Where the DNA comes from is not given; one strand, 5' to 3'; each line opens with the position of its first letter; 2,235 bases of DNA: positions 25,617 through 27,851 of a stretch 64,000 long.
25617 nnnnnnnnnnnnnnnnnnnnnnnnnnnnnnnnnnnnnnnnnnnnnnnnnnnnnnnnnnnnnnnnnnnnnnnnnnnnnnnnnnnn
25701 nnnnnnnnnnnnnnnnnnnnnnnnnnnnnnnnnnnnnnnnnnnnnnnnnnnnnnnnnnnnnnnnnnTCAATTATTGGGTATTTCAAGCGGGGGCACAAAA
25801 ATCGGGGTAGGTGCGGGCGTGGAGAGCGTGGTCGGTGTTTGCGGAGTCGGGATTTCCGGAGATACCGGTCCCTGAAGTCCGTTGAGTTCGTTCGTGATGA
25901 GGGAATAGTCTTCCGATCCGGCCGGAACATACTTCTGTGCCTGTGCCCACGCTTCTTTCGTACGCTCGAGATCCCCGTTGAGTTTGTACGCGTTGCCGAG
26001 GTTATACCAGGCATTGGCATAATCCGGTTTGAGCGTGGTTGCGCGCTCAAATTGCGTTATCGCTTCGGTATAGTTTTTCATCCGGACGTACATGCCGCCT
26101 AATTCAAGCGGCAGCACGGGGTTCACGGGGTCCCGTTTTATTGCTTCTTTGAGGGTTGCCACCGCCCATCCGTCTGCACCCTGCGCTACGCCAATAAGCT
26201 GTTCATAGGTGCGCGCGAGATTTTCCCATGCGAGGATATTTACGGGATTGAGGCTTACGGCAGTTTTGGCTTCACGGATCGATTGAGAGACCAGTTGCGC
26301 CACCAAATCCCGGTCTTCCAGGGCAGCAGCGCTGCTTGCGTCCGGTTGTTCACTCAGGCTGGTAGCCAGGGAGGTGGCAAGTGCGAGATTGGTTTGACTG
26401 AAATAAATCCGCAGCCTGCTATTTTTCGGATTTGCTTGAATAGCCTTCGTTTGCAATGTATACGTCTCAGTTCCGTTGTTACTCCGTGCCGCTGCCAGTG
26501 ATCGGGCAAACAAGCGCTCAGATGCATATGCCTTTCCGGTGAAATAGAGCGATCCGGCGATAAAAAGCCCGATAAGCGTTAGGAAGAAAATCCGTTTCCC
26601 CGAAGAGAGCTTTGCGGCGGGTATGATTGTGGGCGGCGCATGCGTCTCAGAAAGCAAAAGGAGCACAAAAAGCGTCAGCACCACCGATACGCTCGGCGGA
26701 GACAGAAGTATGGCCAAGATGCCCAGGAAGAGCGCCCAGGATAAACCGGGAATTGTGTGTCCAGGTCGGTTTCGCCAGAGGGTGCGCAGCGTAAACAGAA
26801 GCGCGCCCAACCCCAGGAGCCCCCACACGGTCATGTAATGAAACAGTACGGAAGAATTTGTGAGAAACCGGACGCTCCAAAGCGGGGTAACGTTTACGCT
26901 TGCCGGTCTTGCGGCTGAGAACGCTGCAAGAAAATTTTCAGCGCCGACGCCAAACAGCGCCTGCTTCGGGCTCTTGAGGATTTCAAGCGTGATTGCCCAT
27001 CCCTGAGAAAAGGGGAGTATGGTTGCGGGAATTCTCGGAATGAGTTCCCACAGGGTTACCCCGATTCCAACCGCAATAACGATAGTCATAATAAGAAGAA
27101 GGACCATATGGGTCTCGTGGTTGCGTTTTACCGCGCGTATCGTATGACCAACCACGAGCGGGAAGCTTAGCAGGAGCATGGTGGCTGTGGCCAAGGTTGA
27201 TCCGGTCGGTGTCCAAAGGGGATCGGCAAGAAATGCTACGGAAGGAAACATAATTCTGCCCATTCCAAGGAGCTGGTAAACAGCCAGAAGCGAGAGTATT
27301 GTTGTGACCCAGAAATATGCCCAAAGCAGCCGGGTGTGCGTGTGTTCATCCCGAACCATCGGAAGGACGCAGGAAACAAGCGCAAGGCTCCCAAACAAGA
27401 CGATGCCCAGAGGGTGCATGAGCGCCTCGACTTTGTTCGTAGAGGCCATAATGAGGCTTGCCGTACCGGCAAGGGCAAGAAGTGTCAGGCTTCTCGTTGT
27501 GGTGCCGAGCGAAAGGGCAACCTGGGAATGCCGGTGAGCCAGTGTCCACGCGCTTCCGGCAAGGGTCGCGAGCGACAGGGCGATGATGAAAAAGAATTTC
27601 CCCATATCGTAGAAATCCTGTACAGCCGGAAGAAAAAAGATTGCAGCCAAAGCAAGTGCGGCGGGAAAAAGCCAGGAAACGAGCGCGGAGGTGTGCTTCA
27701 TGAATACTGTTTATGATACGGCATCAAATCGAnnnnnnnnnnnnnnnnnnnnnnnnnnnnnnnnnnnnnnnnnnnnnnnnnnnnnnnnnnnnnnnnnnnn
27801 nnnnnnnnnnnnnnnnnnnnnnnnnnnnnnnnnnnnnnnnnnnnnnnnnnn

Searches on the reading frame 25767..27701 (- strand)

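Call 12: search_protein_families(library=pfam, proteins=[window:25767-27701:-], max_evalue=0.001)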
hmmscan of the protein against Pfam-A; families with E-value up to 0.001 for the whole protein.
window:25767-27701:- (644 aa): 10 families
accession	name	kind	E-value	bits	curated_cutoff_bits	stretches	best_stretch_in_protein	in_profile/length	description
PF13414.12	TPR_11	-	4.4e-16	58.7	26.8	1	537-576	3-42/42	TPR repeat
PF13431.12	TPR_17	-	4.6e-14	51.9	24.4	1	551-580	2-31/34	Tetratricopeptide repeat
PF00515.34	TPR_1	-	9.5e-10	38.3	27.8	1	562-589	1-28/34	Tetratricopeptide repeat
PF13181.12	TPR_8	-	5.6e-08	32.8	25.7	0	534-561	7-34/34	Tetratricopeptide repeat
PF14559.12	TPR_19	-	1e-07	32.6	25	1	541-581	4-44/68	Tetratricopeptide repeat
PF07719.23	TPR_2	-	3.3e-07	30.4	27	0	534-561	7-34/34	Tetratricopeptide repeat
PF13432.12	TPR_16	-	6.2e-07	30.2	32.7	1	538-580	7-49/65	Tetratricopeptide repeat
PF13424.12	TPR_12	-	1.2e-06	29.1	30.1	1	533-579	8-62/77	Tetratricopeptide repeat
PF13428.12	TPR_14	-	6.8e-06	26.7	23.5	0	533-570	6-43/44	Tetratricopeptide repeat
PF13176.12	TPR_7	-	0.00045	20.6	27.9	0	533-558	4-31/36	Tetratricopeptide repeat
